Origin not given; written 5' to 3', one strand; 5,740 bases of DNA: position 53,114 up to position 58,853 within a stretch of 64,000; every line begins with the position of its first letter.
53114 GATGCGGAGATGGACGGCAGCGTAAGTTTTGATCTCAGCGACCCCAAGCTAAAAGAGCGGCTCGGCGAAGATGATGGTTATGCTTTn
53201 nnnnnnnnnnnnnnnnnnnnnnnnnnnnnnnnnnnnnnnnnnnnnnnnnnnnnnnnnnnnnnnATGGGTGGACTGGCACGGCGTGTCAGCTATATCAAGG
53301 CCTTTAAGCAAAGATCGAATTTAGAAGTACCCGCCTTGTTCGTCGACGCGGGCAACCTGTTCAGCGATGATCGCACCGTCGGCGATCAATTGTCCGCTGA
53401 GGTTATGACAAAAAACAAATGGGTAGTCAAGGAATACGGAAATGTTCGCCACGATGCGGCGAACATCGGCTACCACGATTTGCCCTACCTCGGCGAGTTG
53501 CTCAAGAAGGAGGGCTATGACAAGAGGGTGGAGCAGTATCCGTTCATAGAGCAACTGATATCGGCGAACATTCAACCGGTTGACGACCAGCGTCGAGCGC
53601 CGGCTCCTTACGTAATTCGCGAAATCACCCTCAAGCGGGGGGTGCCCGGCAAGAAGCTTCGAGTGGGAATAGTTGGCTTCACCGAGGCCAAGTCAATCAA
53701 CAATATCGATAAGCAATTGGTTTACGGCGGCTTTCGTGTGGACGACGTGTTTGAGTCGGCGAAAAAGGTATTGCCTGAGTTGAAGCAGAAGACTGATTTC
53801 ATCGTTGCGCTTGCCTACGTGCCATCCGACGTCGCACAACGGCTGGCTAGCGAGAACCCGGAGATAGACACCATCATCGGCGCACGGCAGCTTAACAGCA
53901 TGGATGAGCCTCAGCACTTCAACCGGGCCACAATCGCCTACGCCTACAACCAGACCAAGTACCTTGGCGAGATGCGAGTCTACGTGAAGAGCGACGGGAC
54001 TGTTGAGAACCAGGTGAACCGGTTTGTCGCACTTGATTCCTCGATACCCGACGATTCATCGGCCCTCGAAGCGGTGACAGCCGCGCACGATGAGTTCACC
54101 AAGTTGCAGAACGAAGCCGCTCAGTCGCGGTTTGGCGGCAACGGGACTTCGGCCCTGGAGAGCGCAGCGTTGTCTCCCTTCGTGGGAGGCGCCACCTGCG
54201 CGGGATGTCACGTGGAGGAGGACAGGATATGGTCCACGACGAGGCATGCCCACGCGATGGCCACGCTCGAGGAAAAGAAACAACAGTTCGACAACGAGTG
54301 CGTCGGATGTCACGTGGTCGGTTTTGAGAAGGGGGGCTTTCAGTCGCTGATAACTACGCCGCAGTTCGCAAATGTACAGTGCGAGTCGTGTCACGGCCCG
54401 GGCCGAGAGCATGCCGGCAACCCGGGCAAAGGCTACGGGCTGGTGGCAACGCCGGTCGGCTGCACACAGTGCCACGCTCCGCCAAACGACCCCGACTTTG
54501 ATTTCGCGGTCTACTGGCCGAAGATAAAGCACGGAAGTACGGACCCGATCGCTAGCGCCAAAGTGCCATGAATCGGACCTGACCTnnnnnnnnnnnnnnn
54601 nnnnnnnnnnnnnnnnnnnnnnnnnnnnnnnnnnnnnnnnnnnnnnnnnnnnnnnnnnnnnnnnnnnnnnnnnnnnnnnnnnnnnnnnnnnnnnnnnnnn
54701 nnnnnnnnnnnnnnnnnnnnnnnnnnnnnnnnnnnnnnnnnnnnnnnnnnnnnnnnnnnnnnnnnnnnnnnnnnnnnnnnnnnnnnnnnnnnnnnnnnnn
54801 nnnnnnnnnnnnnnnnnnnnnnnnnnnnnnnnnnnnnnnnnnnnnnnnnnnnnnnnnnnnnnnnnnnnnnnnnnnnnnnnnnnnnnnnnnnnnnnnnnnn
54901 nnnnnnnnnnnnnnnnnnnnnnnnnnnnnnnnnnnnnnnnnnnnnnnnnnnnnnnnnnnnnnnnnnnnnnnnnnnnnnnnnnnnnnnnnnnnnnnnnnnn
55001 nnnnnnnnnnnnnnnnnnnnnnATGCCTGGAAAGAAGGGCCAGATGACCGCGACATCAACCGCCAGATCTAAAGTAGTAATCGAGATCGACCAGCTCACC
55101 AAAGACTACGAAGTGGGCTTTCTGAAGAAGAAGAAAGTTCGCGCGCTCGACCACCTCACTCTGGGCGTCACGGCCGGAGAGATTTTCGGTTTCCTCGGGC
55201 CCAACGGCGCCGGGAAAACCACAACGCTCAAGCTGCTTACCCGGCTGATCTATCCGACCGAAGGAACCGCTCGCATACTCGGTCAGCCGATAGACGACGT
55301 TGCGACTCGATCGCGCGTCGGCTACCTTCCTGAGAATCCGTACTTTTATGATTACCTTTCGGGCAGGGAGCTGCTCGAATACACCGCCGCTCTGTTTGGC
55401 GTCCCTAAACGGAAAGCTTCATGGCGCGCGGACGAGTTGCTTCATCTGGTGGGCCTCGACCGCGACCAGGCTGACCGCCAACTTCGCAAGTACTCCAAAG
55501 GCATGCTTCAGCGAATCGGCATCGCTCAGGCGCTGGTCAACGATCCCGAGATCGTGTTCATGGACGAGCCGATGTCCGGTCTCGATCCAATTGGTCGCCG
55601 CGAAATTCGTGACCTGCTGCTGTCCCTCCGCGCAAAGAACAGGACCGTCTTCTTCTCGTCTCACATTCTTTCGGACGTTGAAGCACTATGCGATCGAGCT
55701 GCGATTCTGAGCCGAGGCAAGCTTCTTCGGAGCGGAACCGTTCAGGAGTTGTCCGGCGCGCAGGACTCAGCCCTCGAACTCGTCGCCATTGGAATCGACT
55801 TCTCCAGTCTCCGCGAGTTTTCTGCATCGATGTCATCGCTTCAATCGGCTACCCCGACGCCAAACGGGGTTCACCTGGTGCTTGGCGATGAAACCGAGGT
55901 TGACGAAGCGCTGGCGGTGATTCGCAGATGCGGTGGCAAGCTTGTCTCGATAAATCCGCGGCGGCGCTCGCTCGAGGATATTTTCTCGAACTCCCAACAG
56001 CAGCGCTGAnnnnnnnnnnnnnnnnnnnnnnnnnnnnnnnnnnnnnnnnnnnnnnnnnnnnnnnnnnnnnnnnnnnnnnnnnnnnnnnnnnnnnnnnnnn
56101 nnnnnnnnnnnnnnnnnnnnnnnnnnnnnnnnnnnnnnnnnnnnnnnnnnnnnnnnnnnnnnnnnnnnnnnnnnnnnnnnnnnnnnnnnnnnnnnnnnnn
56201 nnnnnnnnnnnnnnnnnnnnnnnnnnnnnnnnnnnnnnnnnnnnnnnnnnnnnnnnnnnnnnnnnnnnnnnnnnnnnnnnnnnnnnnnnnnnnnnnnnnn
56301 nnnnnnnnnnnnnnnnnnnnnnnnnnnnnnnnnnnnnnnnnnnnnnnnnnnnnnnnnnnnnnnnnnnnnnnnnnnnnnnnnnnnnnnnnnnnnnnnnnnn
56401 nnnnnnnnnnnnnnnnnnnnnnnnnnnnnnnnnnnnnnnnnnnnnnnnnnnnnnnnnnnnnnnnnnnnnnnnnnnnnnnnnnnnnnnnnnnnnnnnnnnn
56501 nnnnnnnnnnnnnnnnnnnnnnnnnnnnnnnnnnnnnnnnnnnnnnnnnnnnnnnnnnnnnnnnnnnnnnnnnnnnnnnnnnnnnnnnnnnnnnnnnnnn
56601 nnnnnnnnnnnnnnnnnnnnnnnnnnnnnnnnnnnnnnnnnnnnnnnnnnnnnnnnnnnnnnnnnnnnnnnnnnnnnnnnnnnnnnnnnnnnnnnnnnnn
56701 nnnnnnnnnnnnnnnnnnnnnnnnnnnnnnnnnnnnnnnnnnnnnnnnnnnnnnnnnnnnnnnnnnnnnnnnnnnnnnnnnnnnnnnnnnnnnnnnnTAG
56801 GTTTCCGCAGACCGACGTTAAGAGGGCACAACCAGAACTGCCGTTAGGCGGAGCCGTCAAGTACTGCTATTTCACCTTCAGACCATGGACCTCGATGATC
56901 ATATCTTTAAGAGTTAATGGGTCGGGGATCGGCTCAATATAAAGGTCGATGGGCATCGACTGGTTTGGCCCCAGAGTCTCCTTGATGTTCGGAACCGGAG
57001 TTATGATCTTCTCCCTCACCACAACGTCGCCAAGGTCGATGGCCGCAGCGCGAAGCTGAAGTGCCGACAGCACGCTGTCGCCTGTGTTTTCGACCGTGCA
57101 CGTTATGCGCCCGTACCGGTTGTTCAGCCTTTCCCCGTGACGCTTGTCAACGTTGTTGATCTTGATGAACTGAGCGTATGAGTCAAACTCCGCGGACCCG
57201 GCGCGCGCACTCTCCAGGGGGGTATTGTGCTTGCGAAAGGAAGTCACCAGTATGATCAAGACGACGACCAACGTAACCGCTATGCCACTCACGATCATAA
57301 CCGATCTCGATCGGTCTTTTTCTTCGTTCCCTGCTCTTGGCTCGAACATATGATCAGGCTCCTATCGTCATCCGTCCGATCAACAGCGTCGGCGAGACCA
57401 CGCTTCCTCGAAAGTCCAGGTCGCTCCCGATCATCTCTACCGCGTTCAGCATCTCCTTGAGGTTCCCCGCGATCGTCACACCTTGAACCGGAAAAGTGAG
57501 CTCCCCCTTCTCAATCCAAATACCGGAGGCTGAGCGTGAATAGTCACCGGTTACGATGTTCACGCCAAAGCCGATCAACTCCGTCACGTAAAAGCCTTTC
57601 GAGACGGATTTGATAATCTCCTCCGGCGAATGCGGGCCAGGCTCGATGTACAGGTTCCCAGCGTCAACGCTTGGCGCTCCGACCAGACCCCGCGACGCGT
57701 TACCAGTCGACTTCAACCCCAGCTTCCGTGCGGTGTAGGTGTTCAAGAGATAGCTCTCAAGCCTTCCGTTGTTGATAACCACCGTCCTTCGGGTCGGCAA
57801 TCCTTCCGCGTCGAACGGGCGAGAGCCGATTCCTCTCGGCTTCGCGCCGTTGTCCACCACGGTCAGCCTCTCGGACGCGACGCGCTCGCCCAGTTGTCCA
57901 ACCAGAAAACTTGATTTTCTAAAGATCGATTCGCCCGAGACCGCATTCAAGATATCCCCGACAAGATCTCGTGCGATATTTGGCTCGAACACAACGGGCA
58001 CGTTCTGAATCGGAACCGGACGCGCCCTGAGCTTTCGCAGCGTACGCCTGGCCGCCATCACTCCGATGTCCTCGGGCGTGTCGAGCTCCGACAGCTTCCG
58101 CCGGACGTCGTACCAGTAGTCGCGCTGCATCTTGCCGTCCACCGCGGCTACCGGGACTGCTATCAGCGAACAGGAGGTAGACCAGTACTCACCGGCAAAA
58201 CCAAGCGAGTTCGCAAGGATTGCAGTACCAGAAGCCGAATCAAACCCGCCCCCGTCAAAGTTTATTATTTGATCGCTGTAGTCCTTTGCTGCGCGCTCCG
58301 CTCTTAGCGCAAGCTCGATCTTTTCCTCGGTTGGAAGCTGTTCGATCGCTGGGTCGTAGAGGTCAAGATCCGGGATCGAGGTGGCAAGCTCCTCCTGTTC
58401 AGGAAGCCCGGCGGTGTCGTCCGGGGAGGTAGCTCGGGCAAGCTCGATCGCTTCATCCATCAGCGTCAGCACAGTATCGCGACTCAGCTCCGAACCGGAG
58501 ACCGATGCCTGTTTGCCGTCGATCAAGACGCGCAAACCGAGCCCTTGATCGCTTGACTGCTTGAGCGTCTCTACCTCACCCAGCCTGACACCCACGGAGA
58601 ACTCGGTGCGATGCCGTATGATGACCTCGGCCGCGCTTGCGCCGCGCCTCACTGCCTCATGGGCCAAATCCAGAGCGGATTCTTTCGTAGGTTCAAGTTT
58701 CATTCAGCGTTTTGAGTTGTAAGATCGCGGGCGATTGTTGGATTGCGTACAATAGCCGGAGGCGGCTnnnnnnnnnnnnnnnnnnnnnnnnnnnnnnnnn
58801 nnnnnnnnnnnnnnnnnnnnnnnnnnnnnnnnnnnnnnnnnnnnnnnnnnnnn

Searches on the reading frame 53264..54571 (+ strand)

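Call 19: search_protein_families(library=pfam, proteins=[window:53264-54571:+], max_evalue=0.00001)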
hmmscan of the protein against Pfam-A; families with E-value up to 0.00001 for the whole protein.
window:53264-54571:+ (435 aa): 1 family
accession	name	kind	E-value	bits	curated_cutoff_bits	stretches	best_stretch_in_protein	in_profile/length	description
PF13435.11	Cytochrome_C554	-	3.4e-14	54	20.8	1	311-378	1-84/84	Cytochrome c554 and c-prime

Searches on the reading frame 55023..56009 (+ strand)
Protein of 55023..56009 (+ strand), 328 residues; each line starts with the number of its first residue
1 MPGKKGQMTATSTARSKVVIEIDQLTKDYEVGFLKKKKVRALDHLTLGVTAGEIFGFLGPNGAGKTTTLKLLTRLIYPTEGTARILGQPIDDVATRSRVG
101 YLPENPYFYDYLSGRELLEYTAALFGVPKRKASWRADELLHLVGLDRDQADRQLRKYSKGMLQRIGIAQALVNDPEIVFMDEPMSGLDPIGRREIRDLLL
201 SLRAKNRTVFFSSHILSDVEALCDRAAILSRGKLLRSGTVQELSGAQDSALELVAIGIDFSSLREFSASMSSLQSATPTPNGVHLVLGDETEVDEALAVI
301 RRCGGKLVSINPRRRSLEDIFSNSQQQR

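Call 19: search_protein_families(library=pfam, proteins=[window:55023-56009:+], max_evalue=0.00001)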
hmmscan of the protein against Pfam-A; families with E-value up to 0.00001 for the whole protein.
window:55023-56009:+ (328 aa): 2 families
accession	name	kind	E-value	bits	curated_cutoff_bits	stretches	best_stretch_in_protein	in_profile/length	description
PF00005.33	ABC_tran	-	2e-28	100.1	25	1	42-184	1-136/137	ABC transporter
PF13304.12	AAA_21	-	9.2e-11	42.8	27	0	148-215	229-299/304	AAA domain, putative AbiEii toxin, Type IV TA system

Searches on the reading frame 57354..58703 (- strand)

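Call 19: search_protein_families(library=pfam, proteins=[window:57354-58703:-], max_evalue=0.00001)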
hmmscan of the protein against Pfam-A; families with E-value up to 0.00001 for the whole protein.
window:57354-58703:- (449 aa): 3 families
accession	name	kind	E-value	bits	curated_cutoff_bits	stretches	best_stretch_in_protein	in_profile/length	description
PF19289.4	PmbA_TldD_3rd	-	5.1e-81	271.5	22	1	234-448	3-219/220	PmbA/TldA metallopeptidase C-terminal domain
PF19290.4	PmbA_TldD_2nd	-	1.6e-16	61.1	20.9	1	120-225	3-109/109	PmbA/TldA metallopeptidase central domain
PF01523.21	PmbA_TldD_1st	-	1.8e-13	50.8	20.9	1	25-89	1-65/65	PmbA/TldA metallopeptidase domain 1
